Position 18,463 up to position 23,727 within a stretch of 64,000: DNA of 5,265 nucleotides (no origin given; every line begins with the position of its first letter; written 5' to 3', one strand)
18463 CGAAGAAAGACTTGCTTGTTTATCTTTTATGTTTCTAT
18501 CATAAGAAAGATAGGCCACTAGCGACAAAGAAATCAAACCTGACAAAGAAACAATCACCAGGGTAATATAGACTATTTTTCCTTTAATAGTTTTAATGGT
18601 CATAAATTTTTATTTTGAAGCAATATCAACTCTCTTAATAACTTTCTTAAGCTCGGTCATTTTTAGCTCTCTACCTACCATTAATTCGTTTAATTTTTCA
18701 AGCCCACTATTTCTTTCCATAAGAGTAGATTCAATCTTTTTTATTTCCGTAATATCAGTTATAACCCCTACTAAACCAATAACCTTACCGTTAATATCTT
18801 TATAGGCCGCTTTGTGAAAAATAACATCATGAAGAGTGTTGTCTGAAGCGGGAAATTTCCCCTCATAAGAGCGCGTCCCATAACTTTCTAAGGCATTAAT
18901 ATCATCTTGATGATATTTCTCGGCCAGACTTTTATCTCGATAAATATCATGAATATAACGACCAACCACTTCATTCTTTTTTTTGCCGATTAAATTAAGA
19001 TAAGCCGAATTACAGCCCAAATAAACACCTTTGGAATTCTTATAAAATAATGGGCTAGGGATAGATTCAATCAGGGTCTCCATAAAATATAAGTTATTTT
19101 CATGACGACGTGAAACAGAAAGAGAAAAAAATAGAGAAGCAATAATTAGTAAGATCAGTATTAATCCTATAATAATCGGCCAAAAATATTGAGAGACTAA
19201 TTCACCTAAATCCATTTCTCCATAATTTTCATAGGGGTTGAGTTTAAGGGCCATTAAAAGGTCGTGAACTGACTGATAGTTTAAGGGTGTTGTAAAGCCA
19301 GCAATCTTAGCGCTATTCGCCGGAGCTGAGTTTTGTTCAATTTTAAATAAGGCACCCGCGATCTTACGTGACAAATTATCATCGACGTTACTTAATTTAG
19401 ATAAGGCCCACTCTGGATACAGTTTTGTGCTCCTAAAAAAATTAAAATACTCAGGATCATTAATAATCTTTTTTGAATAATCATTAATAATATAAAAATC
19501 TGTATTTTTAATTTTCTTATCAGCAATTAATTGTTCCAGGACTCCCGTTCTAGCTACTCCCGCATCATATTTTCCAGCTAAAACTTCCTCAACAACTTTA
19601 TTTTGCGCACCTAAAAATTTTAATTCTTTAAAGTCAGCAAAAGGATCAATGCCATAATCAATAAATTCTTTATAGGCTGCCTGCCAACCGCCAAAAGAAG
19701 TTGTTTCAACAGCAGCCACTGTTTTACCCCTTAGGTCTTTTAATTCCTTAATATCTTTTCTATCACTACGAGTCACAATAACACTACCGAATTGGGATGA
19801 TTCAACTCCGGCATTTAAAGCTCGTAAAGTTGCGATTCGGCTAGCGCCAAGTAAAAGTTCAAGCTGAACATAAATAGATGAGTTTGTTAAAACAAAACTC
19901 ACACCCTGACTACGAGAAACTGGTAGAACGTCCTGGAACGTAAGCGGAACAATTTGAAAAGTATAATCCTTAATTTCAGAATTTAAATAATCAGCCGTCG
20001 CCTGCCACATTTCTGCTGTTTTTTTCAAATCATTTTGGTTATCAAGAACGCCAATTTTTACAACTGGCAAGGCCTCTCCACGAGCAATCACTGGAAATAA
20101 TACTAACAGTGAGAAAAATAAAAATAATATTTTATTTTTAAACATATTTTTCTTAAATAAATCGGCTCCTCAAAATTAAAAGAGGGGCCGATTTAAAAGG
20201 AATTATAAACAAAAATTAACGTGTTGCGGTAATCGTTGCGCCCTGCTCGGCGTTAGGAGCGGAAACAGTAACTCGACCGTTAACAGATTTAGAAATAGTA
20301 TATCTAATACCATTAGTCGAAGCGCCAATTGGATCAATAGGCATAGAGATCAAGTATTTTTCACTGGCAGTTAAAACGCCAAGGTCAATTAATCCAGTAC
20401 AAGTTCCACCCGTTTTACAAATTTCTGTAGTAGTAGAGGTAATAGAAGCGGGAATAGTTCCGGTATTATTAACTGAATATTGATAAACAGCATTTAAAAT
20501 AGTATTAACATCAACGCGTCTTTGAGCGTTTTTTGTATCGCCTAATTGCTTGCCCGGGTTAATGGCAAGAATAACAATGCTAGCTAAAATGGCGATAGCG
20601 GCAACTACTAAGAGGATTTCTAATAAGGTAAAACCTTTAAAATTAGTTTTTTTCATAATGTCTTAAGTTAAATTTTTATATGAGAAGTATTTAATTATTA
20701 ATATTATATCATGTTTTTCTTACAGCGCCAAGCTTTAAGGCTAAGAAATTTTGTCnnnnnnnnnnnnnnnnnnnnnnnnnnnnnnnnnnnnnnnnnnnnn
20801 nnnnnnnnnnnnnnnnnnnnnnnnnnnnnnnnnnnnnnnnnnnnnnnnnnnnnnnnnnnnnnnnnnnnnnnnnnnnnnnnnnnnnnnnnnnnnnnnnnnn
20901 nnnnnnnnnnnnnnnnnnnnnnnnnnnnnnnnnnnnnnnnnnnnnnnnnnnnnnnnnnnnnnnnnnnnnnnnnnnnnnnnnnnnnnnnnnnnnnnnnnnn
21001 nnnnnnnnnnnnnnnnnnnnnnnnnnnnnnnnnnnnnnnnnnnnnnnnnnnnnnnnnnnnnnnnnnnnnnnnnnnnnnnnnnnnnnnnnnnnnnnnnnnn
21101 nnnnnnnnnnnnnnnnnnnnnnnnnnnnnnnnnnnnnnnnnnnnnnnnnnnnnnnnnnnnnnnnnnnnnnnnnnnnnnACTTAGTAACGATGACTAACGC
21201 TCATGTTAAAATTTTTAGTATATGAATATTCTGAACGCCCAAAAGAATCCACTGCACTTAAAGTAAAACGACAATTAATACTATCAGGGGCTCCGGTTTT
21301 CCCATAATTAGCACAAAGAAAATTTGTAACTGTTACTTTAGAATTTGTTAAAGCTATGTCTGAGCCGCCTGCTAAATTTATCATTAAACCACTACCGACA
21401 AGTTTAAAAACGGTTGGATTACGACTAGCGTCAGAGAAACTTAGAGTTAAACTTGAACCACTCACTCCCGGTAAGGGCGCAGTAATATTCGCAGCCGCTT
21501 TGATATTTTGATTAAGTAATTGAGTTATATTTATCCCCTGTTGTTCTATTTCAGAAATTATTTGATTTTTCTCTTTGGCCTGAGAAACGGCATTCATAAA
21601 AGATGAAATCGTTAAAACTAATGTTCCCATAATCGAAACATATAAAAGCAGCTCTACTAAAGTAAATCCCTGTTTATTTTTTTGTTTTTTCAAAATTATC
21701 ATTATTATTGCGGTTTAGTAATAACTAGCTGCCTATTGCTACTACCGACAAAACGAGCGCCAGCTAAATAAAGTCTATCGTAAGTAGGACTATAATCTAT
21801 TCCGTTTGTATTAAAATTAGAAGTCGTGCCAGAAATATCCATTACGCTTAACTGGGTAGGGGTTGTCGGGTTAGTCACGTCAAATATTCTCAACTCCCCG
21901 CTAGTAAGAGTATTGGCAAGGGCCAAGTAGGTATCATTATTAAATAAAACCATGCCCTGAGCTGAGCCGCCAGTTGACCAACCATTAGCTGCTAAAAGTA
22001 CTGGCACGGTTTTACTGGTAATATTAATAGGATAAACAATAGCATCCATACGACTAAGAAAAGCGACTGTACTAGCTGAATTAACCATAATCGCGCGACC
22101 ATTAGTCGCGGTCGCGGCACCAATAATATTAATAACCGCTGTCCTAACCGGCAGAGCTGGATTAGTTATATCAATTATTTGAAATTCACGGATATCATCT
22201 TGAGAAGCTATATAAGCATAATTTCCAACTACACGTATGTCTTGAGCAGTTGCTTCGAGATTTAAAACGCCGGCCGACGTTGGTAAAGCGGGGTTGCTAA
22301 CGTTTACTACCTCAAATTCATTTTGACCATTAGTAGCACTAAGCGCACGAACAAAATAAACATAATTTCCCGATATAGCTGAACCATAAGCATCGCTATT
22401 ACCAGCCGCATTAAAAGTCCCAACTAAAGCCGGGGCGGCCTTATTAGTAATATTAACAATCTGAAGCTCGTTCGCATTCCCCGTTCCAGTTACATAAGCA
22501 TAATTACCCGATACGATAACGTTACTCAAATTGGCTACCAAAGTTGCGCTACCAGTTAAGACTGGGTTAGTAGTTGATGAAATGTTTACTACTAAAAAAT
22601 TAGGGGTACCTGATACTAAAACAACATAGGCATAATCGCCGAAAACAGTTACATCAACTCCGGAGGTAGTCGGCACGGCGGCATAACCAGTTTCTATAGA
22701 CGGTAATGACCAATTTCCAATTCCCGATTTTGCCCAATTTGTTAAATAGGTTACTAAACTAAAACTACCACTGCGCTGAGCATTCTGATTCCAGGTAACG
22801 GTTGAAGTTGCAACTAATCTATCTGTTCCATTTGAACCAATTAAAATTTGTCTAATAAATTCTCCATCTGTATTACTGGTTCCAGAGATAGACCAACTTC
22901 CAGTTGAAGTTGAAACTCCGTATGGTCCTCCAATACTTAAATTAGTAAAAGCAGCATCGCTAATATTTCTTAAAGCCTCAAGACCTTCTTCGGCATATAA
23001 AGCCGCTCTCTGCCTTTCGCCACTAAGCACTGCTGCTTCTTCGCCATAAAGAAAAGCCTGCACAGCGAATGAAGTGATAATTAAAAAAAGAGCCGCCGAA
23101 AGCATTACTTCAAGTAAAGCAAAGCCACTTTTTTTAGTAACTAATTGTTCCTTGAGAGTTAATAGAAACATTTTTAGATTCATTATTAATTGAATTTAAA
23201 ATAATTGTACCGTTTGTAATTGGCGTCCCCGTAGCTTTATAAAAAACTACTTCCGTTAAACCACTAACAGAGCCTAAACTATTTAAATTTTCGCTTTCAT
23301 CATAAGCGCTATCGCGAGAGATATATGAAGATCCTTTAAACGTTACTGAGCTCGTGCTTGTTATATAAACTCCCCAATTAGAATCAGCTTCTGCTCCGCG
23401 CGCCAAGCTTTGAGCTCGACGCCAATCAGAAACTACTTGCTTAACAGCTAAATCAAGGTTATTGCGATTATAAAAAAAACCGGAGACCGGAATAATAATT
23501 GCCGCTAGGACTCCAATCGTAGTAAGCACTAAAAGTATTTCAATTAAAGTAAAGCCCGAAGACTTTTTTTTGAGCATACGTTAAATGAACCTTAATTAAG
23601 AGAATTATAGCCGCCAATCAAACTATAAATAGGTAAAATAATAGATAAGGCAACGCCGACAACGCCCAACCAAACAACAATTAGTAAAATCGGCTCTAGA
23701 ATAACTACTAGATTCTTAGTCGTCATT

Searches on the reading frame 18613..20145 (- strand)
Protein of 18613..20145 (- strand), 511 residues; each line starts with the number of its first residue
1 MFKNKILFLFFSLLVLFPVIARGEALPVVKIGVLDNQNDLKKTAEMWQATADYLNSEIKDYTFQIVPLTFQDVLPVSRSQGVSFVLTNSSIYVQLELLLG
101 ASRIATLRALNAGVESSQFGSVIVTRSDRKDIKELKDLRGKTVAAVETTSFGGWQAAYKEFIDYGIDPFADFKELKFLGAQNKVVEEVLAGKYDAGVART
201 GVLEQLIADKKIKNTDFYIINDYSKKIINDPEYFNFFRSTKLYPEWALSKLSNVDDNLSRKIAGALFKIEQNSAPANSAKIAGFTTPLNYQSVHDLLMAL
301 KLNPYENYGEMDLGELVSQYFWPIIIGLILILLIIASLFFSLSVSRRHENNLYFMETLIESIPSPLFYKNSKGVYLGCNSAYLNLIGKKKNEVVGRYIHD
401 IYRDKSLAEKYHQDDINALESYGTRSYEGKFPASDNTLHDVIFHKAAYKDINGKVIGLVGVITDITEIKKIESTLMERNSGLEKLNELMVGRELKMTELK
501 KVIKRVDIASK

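Call 37: search_protein_families(library=pfam, proteins=[window:18613-20145:-], max_evalue=0.01)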
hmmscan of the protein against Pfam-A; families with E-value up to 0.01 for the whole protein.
window:18613-20145:- (511 aa): 5 families
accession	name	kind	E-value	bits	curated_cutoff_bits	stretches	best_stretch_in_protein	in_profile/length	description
PF12974.12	Phosphonate-bd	-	2.1e-36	125.9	27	1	39-285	8-235/242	ABC transporter, phosphonate, periplasmic substrate-binding protein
PF08448.16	PAS_4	-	1.6e-10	41.6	23.1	1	360-467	2-107/110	PAS fold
PF00989.32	PAS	-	4.9e-08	33.4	22.6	1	354-465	2-113/113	PAS fold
PF13426.13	PAS_9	-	8.4e-08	32.9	27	1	366-467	4-103/103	PAS domain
PF09084.16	NMT1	-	0.00027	21.3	20.5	1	97-224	53-172/216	NMT1/THI5 like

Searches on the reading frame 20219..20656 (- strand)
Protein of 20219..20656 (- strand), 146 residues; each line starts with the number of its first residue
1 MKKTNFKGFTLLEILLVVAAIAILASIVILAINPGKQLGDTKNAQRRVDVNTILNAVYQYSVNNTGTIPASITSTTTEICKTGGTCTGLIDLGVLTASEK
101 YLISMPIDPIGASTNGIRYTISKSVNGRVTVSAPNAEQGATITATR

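Call 37: search_protein_families(library=pfam, proteins=[window:20219-20656:-], max_evalue=0.01)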
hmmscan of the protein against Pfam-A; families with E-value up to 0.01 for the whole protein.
window:20219-20656:- (146 aa): 1 family
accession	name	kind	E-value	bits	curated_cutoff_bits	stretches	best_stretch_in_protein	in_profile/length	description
PF07963.17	N_methyl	-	5.8e-05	22.9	21.2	1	5-28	3-26/27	Prokaryotic N-terminal methylation motif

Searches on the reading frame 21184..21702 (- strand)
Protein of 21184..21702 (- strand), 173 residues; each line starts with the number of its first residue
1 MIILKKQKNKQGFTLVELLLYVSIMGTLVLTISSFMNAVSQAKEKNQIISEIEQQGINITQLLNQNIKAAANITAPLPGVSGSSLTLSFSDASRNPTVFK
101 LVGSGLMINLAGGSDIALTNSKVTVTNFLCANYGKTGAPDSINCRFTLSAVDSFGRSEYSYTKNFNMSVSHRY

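Call 37: search_protein_families(library=pfam, proteins=[window:21184-21702:-], max_evalue=0.01)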
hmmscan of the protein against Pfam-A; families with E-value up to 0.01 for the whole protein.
window:21184-21702:- (173 aa): 1 family
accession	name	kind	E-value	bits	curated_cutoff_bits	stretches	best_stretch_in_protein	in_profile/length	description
PF07963.17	N_methyl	-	1.1e-05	25.3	21.2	1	8-31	2-25/27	Prokaryotic N-terminal methylation motif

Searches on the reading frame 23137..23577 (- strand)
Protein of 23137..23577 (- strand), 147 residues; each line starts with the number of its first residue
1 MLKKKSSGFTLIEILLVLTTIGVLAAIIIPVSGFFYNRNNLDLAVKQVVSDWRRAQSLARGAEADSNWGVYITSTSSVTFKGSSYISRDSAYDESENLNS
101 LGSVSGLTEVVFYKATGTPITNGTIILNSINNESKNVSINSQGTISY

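Call 37: search_protein_families(library=pfam, proteins=[window:23137-23577:-], max_evalue=0.01)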
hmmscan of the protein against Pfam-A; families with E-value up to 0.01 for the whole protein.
window:23137-23577:- (147 aa): 2 families
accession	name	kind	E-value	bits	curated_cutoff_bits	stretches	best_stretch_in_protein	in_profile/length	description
PF07963.17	N_methyl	-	1.1e-06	28.4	21.2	1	3-28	1-26/27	Prokaryotic N-terminal methylation motif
PF12019.13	GspH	-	0.00069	20.5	21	1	61-143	31-108/108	Type II transport protein GspH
